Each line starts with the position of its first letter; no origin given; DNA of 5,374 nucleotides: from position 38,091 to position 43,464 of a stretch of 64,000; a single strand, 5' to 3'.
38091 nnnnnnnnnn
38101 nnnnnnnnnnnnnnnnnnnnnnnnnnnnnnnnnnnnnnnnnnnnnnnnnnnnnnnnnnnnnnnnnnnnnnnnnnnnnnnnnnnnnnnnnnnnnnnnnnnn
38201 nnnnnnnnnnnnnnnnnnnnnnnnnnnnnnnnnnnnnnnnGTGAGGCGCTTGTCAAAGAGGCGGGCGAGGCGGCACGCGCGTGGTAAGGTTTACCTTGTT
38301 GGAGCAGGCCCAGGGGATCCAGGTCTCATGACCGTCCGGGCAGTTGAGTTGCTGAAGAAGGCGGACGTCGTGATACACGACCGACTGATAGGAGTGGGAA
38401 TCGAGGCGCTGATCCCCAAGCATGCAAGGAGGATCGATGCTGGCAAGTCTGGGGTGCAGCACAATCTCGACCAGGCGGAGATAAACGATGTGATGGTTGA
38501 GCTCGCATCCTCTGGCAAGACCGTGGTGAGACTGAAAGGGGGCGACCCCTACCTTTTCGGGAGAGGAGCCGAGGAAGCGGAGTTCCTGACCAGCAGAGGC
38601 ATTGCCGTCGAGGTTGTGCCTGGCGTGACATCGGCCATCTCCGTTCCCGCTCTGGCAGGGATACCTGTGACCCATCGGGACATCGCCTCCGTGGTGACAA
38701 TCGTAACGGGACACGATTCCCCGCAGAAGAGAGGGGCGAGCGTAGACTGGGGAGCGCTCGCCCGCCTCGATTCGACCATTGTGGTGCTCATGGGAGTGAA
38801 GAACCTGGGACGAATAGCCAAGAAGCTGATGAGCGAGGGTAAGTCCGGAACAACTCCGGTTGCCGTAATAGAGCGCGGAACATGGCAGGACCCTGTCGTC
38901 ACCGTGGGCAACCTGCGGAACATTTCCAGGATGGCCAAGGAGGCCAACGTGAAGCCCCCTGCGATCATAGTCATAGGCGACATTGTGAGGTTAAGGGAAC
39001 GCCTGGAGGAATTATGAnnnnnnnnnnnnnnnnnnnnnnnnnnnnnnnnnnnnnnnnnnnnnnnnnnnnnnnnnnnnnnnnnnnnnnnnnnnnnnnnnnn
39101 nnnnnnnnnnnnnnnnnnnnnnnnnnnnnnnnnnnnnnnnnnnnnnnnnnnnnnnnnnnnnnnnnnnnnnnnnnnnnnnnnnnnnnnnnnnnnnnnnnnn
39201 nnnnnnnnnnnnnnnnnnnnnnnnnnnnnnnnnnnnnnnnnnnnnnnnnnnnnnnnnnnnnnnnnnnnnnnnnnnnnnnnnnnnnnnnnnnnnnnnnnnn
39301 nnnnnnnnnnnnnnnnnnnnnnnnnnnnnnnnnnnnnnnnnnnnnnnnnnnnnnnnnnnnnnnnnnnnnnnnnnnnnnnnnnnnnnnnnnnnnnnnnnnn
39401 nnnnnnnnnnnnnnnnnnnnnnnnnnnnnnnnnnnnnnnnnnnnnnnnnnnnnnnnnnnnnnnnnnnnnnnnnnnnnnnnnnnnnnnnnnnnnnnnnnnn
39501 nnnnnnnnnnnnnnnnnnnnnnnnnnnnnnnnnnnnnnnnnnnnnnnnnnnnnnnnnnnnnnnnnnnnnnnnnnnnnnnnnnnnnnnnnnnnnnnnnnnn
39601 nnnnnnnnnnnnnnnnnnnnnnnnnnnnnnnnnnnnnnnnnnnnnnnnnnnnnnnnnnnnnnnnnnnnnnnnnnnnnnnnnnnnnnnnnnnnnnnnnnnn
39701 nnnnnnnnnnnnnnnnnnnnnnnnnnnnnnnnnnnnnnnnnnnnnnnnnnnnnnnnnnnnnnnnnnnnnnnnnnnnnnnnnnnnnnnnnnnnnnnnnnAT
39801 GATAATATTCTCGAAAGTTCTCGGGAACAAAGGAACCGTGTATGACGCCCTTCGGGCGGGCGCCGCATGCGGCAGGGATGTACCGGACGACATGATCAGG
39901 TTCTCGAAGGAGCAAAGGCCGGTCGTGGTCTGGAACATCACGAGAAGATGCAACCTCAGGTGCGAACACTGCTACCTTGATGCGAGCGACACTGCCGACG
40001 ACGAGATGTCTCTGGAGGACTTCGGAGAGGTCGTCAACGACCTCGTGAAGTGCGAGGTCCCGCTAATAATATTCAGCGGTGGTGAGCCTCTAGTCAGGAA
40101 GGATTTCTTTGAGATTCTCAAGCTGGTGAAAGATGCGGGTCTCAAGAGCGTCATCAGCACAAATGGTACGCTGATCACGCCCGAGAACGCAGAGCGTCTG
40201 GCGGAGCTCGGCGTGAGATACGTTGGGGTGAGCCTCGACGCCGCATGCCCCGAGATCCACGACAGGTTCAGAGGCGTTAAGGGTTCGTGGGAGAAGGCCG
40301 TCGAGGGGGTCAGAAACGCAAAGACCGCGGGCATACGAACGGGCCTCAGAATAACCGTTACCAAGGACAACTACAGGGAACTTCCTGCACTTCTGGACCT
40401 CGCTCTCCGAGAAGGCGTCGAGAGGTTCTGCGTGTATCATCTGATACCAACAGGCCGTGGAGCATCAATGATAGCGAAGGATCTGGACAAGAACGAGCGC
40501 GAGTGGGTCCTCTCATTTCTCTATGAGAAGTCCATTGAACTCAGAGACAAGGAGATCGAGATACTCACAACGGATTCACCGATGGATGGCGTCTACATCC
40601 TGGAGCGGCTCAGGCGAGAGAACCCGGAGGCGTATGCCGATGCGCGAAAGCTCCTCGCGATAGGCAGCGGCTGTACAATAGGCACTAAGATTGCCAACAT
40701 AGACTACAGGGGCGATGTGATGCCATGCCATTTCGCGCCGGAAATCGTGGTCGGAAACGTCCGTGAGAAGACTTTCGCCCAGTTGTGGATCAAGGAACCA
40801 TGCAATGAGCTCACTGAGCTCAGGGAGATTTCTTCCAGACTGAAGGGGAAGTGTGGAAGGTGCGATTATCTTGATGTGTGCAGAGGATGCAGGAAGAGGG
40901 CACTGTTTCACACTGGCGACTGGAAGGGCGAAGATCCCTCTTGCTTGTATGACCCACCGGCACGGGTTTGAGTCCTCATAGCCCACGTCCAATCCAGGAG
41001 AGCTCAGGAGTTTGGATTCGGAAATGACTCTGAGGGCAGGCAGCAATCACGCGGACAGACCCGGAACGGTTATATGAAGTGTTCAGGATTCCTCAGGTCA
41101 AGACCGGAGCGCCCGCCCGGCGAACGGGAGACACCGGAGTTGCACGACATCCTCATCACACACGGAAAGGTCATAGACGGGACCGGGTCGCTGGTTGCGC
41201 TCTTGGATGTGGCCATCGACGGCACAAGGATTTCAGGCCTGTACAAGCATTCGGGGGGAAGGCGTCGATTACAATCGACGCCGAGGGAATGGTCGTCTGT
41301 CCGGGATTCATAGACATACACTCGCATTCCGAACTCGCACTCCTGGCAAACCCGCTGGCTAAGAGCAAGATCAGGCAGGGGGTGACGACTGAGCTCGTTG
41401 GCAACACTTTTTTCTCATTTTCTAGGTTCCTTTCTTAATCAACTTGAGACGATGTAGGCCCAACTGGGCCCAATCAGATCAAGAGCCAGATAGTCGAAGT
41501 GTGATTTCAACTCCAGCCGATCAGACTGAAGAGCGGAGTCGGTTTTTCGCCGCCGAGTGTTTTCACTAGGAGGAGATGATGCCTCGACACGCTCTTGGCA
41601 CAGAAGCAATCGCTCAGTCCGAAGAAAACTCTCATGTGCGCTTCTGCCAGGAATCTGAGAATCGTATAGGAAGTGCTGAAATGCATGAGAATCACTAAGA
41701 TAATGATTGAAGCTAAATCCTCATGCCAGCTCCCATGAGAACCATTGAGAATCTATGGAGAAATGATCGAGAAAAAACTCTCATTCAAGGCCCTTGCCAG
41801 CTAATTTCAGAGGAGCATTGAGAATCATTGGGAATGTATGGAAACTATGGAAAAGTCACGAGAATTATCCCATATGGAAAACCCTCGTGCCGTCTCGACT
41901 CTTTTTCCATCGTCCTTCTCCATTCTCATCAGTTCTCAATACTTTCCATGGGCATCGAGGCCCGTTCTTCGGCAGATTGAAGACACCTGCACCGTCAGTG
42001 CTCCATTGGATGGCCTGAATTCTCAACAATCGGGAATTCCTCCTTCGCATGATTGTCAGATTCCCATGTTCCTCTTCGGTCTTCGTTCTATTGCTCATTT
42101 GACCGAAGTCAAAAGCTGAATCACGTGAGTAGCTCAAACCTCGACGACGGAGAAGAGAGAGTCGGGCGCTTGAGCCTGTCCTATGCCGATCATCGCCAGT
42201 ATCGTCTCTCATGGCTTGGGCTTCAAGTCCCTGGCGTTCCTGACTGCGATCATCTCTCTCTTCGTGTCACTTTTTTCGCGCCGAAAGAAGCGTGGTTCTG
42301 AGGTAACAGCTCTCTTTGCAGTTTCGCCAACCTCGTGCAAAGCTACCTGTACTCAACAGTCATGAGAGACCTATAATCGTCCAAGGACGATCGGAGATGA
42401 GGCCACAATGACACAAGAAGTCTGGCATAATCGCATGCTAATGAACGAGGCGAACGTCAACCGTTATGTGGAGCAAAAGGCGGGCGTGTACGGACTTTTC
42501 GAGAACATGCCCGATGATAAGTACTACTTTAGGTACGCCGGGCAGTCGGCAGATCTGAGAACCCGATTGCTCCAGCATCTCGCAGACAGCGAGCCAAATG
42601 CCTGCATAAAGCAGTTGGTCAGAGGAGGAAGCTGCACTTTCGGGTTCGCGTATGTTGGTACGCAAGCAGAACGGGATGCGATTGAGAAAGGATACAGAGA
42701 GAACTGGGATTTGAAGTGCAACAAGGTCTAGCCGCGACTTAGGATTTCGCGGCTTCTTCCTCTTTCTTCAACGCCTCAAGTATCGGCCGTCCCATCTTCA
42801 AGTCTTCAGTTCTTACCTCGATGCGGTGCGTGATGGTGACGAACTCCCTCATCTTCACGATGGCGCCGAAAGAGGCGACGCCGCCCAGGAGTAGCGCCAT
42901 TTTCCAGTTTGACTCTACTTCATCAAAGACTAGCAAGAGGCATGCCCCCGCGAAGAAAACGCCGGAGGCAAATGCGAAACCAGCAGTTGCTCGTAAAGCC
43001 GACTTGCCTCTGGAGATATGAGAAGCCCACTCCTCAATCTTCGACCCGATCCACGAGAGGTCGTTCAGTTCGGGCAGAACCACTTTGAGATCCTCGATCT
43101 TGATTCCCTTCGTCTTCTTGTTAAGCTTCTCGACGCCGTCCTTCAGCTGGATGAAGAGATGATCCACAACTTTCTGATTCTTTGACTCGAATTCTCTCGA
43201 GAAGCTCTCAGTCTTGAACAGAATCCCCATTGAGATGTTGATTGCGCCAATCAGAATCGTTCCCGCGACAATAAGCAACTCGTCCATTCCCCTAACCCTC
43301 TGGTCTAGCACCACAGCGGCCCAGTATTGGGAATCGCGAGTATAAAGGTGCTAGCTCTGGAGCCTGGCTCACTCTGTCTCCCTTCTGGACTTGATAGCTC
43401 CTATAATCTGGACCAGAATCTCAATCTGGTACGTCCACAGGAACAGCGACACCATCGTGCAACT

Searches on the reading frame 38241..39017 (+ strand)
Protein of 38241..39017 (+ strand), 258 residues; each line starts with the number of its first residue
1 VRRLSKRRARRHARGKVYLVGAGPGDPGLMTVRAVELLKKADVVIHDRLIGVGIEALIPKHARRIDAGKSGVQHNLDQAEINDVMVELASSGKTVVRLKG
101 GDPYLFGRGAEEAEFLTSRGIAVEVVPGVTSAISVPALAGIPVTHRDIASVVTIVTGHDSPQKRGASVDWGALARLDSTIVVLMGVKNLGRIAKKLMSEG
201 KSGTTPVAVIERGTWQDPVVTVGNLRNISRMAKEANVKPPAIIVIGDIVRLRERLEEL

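Call 11: search_protein_families(library=pfam, proteins=[window:38241-39017:+])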
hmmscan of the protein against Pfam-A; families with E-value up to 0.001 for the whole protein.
window:38241-39017:+ (258 aa): 1 family
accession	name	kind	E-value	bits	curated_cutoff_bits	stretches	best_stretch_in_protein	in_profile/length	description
PF00590.25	TP_methylase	-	4.9e-54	183.9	27.8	1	16-228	1-211/212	Tetrapyrrole (Corrin/Porphyrin) Methylases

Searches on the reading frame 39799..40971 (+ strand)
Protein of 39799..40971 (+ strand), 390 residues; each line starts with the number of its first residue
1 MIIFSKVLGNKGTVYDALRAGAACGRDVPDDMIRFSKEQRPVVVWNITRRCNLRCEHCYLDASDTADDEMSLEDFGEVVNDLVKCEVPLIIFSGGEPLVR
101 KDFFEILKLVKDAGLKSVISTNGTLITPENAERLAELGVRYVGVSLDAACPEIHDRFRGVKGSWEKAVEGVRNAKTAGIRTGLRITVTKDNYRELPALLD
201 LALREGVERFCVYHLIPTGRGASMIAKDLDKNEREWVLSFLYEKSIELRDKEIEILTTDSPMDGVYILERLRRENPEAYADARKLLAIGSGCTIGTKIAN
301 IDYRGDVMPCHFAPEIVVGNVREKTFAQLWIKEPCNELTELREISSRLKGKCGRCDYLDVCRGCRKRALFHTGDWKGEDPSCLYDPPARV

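Call 12: search_protein_families(library=pfam, proteins=[window:39799-40971:+])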
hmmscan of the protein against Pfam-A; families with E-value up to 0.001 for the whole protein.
window:39799-40971:+ (390 aa): 3 families
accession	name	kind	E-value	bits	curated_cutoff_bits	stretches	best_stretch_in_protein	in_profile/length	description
PF04055.27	Radical_SAM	-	9e-34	117.5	29.5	1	46-201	2-165/166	Radical SAM superfamily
PF13186.11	SPASM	-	2.3e-10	41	21.5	1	292-356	1-67/67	Iron-sulfur cluster-binding domain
PF13353.11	Fer4_12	-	1.9e-06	28.6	22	1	48-132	12-100/137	4Fe-4S single cluster domain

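Call 53: find_homologous_proteins(query=window:39799-40971:+, max_evalue=1e-30)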
Query window:39799-40971:+ (390 aa): 6323 proteins with E <= 1e-30 among 8000 candidates; the best 120 are listed.
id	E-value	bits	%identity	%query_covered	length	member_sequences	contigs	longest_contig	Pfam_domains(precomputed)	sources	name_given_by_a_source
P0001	9.5e-266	899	100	100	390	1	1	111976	PF13186.12,PF04055.28,PF13353.12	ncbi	-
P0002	4.8e-219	745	81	99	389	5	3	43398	PF13186.12,PF04055.28,PF13353.12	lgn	-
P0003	8.4e-214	728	79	100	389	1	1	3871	PF13186.12,PF04055.28,PF13353.12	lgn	-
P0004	2.5e-209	713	77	99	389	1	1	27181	PF13186.12,PF04055.28,PF13353.12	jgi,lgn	-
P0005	1.0e-204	698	75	100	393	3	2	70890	PF13186.12,PF04055.28,PF13353.12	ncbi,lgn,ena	-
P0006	1.7e-203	694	73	100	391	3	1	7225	PF13186.12,PF04055.28,PF13353.12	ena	-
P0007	2.0e-198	677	72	100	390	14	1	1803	PF13186.12,PF04055.28,PF13353.12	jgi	jgi:Fe-coproporphyrin III synthase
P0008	2.2e-190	651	72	99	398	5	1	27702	PF13186.12,PF04055.28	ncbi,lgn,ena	-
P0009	1.1e-165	569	63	98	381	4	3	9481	PF13186.12,PF04055.28,PF13353.12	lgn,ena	-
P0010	4.4e-158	544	60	99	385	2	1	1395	PF13186.12,PF04055.28,PF13353.12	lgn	-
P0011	5.8e-157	541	58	99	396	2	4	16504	PF13186.12,PF04055.28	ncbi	ncbi:MAG: radical SAM protein [Candidatus Syntropharchaeia archaeon]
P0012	2.6e-156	539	58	99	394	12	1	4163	PF13186.12,PF04055.28,PF13353.12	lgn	-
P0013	6.5e-156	537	57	99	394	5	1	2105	PF13186.12,PF04055.28,PF13353.12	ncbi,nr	ncbi:MAG: radical SAM protein [Halobacteriota archaeon]|nr:radical SAM protein [Halobacteriota archa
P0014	3.2e-152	525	58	99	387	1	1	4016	PF13186.12,PF04055.28,PF13353.12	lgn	-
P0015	1.1e-151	523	57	100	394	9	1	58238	PF13186.12,PF04055.28,PF13353.12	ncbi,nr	ncbi:MAG: radical SAM protein [Methanocellales archaeon]|nr:radical SAM protein [Methanocellales arc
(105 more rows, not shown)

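Call 54: find_encoding_contigs(protein=P0002, flank=10000, max_places=4)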
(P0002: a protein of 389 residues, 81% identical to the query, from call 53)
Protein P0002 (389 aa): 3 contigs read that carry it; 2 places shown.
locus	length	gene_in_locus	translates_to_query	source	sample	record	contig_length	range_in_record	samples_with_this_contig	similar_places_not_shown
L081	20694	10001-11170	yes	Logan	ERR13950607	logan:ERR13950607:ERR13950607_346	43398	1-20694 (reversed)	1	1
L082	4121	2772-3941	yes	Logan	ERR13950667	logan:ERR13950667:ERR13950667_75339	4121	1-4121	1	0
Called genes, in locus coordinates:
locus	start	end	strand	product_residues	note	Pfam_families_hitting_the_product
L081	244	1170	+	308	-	PF01040:UbiA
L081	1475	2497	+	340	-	PF04055:Radical_SAM, PF13353:Fer4_12 (weak), PF13186:SPASM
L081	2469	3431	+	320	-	PF22451:NirdL-like_HTH, PF17805:AsnC_trans_reg2, PF22451:NirdL-like_HTH (weak), PF17805:AsnC_trans_reg2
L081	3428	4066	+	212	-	PF13241:NAD_binding_7, PF14824:Sirohm_synth_M (weak)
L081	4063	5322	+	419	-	PF05201:GlutR_N, PF01488:Shikimate_DH, PF00745:GlutR_dimer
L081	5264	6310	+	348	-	PF00490:ALAD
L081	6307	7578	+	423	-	PF00202:Aminotran_3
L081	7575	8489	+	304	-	PF01379:Porphobil_deam, PF03900:Porphobil_deamC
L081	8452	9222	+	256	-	PF00590:TP_methylase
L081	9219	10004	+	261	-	PF02602:HEM4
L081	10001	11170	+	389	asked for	PF13353:Fer4_12 (faint), PF04055:Radical_SAM, PF13186:SPASM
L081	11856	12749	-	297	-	PF00557:Peptidase_M24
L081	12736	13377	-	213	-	PF01300:Sua5_yciO_yrdC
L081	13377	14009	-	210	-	PF00753:Lactamase_B, PF19583:ODP (weak), PF23023:Anti-Pycsar_Apyc1 (weak), PF12706:Lactamase_B_2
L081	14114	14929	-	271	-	PF00025:Arf, PF00071:Ras, PF03193:RsgA_GTPase (faint), PF08477:Roc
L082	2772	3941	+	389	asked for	PF13353:Fer4_12 (faint), PF04055:Radical_SAM, PF13186:SPASM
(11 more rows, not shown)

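Call 55: find_encoding_contigs(protein=P0001, flank=10000, max_places=3)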
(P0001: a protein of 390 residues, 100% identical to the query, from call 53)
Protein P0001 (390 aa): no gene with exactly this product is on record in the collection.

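Call 58: find_encoding_contigs(protein=P0005, flank=10000, max_places=3)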
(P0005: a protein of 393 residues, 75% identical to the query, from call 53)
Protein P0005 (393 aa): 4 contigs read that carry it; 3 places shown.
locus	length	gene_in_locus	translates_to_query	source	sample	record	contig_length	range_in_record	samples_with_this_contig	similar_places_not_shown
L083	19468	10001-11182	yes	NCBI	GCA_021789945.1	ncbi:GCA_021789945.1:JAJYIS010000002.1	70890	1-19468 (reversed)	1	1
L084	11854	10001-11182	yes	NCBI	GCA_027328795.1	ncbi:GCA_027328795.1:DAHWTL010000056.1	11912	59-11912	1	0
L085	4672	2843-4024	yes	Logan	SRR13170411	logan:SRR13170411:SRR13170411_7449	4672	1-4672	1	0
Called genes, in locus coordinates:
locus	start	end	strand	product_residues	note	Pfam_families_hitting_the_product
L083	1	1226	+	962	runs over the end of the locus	PF18911:PKD_4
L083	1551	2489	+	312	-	PF04055:Radical_SAM, PF13186:SPASM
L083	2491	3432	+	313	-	PF13404:HTH_AsnC-type (faint), PF22451:NirdL-like_HTH, PF17805:AsnC_trans_reg2, PF22451:NirdL-like_HTH, PF17805:AsnC_trans_reg2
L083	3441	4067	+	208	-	PF13241:NAD_binding_7, PF14824:Sirohm_synth_M (faint)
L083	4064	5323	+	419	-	PF05201:GlutR_N, PF01488:Shikimate_DH, PF00745:GlutR_dimer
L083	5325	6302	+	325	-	PF00490:ALAD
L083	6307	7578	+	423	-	PF00202:Aminotran_3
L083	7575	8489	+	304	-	PF01379:Porphobil_deam, PF03900:Porphobil_deamC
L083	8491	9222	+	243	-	PF00590:TP_methylase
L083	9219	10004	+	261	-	PF02602:HEM4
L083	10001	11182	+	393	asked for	PF13353:Fer4_12 (weak), PF04055:Radical_SAM, PF13186:SPASM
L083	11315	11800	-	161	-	PF10706:Aminoglyc_resit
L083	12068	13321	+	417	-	PF07690:MFS_1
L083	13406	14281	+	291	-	PF03069:FmdA_AmdA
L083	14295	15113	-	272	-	PF02540:NAD_synthase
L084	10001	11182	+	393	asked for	PF13353:Fer4_12 (weak), PF04055:Radical_SAM, PF13186:SPASM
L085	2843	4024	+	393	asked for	PF13353:Fer4_12 (weak), PF04055:Radical_SAM, PF13186:SPASM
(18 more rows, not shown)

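Call 59: find_encoding_contigs(protein=P0004, flank=10000, max_places=3)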
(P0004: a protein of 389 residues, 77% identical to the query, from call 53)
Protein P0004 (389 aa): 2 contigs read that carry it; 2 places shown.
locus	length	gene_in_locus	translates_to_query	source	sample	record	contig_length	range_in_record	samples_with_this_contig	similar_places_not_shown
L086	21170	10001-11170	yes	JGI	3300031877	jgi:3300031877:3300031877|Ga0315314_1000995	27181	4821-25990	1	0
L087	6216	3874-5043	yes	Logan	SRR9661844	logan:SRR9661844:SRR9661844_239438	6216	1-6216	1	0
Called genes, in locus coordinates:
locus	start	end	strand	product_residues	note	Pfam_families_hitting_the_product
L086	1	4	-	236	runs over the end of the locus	PF13649:Methyltransf_25, PF08241:Methyltransf_11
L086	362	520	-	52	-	-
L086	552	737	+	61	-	-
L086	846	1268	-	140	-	-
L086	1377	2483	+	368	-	PF13353:Fer4_12 (weak), PF04055:Radical_SAM, PF13186:SPASM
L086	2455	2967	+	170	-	PF13404:HTH_AsnC-type (weak), PF22451:NirdL-like_HTH, PF17805:AsnC_trans_reg2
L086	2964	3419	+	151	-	PF22451:NirdL-like_HTH, PF17805:AsnC_trans_reg2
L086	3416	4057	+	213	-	PF13241:NAD_binding_7, PF00070:Pyr_redox (faint), PF14824:Sirohm_synth_M (weak)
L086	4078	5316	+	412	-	PF05201:GlutR_N, PF02826:2-Hacid_dh_C (weak), PF01488:Shikimate_DH, PF00745:GlutR_dimer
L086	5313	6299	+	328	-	PF00490:ALAD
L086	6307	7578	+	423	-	PF00202:Aminotran_3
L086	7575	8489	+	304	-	PF01379:Porphobil_deam, PF03900:Porphobil_deamC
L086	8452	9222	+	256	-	PF00590:TP_methylase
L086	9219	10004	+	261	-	PF02602:HEM4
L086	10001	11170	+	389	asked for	PF04055:Radical_SAM, PF13353:Fer4_12 (weak), PF13186:SPASM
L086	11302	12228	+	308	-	PF01040:UbiA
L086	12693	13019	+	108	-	PF18780:HNH_repeat (weak)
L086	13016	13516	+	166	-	-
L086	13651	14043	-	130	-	-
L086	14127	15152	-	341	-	PF02899:Phage_int_SAM_1 (weak), PF13495:Phage_int_SAM_4, PF00589:Phage_integrase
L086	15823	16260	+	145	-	PF06056:Terminase_5 (weak), PF08281:Sigma70_r4_2 (weak), PF13384:HTH_23, PF13518:HTH_28, PF13542:HTH_Tnp_ISL3 (weak), PF13551:HTH_29, PF13565:HTH_32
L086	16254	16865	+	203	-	PF13358:DDE_3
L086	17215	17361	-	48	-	PF09834:DUF2061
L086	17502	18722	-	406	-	PF00291:PALP, PF01206:TusA (weak)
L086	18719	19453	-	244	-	PF01507:PAPS_reduct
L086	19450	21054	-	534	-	PF03460:NIR_SIR_ferr, PF12797:Fer4_2 (faint), PF01077:NIR_SIR, PF03460:NIR_SIR_ferr, PF01077:NIR_SIR, PF12838:Fer4_7 (weak), PF13237:Fer4_10 (weak), PF14697:Fer4_21 (weak), +3 more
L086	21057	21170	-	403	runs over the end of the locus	PF00266:Aminotran_5, PF01041:DegT_DnrJ_EryC1, PF01212:Beta_elim_lyase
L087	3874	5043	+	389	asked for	PF04055:Radical_SAM, PF13353:Fer4_12 (weak), PF13186:SPASM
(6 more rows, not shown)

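Call 100: search_protein_families(library=pfam, proteins=[L086:12693-13019:+, L086:13016-13516:+], max_evalue=0.01)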
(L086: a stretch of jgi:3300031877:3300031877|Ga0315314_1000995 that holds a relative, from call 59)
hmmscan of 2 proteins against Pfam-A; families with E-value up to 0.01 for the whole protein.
L086:12693-13019:+ (108 aa): 1 family
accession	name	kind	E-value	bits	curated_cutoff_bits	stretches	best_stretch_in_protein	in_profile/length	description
PF18780.6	HNH_repeat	-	2.2e-11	44.4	26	1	67-107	2-42/54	Homing endonuclease associated repeat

L086:13016-13516:+ (166 aa): 0 families

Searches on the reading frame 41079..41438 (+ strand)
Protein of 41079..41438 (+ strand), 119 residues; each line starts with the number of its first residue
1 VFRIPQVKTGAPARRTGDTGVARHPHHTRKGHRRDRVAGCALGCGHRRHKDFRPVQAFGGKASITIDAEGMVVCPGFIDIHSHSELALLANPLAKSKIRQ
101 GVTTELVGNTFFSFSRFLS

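Call 12: search_protein_families(library=pfam, proteins=[window:41079-41438:+])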
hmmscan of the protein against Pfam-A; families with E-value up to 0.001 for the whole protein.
window:41079-41438:+ (119 aa): 1 family
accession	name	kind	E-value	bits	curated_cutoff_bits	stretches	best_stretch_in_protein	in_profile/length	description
PF07969.17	Amidohydro_3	-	1.5e-07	31.7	29.7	1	65-109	2-51/472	Amidohydrolase family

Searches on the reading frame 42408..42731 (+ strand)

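Call 12: search_protein_families(library=pfam, proteins=[window:42408-42731:+])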
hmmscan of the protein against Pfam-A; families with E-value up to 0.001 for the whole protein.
window:42408-42731:+ (107 aa): 0 families

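Call 102: search_protein_families(library=pfam, proteins=[window:42408-42731:+], max_evalue=5)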
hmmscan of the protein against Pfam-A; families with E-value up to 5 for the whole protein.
window:42408-42731:+ (107 aa): 2 families
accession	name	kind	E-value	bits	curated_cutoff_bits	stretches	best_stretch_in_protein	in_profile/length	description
PF01541.30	GIY-YIG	-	0.0075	17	22.6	1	25-67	2-40/78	GIY-YIG catalytic domain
PF07527.18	Hairy_orange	-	0.16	12.7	25.3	1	45-59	22-36/40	Hairy Orange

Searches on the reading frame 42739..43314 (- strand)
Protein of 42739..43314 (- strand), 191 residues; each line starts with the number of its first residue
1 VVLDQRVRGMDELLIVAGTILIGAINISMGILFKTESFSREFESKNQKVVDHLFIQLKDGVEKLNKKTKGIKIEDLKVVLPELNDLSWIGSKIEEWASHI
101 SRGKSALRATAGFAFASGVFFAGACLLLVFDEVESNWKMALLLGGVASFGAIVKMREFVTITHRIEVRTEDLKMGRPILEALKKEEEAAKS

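Call 12: search_protein_families(library=pfam, proteins=[window:42739-43314:-])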
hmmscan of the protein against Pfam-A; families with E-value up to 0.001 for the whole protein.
window:42739-43314:- (191 aa): 0 families

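Call 23: search_protein_families(library=phrogs, proteins=[window:42739-43314:-], max_evalue=0.01)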
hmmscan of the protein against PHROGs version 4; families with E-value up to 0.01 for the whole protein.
window:42739-43314:- (191 aa): 0 families

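Call 24: search_protein_families(library=ncbifam, proteins=[window:42739-43314:-], max_evalue=0.01)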
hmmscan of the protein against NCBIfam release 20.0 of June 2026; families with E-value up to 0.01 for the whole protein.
window:42739-43314:- (191 aa): 0 families

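Call 102: search_protein_families(library=pfam, proteins=[window:42739-43314:-], max_evalue=5)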
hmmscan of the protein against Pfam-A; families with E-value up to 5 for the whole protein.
window:42739-43314:- (191 aa): 3 families
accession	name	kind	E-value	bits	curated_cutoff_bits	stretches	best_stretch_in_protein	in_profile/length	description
PF19053.6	EccD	-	0.0078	15.6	30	1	102-165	191-250/339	EccD-like transmembrane domain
PF25587.1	Rv2743c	-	0.036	14.2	27.7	1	99-156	21-75/237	Rv2743c family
PF07332.16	Phage_holin_3_6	-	0.88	10.1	28.4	1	106-153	38-85/116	Putative Actinobacterial Holin-X, holin superfamily III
